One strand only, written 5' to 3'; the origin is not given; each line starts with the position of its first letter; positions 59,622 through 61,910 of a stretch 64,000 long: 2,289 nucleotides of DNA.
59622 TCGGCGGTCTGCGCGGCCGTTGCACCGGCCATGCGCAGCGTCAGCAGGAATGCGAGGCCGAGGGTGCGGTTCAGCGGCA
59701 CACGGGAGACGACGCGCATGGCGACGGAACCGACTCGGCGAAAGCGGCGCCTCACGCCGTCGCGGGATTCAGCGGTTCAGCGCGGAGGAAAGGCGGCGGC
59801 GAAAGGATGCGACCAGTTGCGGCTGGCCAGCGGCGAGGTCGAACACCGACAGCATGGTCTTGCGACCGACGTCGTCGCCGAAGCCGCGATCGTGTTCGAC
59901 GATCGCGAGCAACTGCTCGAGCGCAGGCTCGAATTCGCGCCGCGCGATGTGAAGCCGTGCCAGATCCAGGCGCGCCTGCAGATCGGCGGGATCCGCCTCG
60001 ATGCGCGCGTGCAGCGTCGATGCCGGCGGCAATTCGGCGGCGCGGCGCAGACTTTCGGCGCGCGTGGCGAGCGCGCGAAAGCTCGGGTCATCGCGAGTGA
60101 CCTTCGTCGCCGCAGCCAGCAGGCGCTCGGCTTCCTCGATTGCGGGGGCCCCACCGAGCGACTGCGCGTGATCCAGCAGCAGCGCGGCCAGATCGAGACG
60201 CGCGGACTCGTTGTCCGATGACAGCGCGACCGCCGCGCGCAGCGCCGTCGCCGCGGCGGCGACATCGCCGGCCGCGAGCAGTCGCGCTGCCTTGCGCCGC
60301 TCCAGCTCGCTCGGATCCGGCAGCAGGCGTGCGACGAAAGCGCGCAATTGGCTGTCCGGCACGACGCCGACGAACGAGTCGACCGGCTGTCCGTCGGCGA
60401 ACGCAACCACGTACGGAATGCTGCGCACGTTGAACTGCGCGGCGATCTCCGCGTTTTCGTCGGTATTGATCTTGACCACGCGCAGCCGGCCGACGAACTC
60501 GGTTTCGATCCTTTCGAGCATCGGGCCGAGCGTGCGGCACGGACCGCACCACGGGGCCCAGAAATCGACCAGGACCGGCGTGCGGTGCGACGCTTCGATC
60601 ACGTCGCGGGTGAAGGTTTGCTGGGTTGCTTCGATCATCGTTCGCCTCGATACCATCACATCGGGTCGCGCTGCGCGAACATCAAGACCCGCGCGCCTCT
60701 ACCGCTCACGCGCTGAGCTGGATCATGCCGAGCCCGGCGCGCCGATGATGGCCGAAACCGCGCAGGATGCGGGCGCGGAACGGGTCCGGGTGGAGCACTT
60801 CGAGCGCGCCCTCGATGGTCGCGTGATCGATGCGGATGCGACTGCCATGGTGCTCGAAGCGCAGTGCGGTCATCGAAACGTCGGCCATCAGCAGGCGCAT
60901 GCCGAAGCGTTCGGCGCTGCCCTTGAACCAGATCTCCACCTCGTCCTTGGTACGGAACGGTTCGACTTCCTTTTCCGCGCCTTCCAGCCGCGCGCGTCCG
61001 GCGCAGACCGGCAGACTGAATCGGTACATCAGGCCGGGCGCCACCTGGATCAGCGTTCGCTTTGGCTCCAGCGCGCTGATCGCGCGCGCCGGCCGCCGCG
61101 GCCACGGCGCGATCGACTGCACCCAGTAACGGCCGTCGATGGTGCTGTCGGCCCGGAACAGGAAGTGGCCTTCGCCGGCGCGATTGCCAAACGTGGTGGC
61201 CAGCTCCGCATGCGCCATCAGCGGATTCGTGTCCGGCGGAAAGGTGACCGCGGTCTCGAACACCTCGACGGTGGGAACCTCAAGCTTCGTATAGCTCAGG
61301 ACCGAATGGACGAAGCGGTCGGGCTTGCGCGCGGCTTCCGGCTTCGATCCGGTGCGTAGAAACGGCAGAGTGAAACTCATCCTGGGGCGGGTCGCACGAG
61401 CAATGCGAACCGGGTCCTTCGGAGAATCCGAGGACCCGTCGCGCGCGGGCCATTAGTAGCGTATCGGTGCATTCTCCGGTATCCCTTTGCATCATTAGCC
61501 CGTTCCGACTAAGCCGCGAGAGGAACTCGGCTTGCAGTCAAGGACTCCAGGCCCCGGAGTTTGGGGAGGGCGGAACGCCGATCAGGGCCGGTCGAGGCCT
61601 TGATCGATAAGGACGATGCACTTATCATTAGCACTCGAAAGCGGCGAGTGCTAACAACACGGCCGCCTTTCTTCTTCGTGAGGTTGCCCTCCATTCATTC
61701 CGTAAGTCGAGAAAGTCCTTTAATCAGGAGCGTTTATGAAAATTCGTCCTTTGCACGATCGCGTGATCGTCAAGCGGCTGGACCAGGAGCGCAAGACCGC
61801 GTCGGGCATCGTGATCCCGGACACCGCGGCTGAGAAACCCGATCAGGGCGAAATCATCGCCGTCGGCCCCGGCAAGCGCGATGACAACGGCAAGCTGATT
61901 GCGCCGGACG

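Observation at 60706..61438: Solitary CasE/Cas6e-like RNase gene beside groESL, with a strong hairpin in its own leader and no CRISPR-Cas context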

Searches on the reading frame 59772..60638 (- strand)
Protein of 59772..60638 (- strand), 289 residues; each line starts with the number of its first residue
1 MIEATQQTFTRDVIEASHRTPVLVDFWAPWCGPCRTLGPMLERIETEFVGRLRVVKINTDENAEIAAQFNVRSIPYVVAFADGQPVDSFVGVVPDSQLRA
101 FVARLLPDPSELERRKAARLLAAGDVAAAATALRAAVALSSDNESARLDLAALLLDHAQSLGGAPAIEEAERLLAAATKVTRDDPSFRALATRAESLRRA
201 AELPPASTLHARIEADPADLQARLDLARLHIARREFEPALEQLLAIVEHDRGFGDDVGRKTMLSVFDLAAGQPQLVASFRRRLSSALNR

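Call 73: search_protein_families(library=pfam, proteins=[window:59772-60638:-], max_evalue=0.00001)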
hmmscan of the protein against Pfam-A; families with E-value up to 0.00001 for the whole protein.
window:59772-60638:- (289 aa): 5 families
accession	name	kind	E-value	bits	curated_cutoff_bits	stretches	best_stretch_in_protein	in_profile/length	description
PF00085.26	Thioredoxin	-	1.3e-25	89.8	23.5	1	3-103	4-102/103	Thioredoxin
PF14561.12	TPR_20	-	3.4e-22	79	25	1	200-287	2-89/90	Tetratricopeptide repeat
PF14559.12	TPR_19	-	2.3e-11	44.3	25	0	120-193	1-67/68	Tetratricopeptide repeat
PF13098.12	Thioredoxin_2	-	1e-07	32.7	27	1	17-100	3-102/104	Thioredoxin-like domain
PF13905.12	Thioredoxin_8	-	9.4e-06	26.3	27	0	21-64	3-48/94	Thioredoxin-like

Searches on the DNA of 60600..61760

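Call 83: search_rna_families(source=window, start=60600, end=61760, threshold=evalue, max_evalue=1)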
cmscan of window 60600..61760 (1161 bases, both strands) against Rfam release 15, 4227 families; matches with E-value up to 1: 1.
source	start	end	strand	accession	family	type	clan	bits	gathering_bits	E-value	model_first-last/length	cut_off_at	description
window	61401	61438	+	RF01679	P36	Gene; sRNA;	-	19.3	36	0.46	1-61/61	no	Pseudomonas sRNA P36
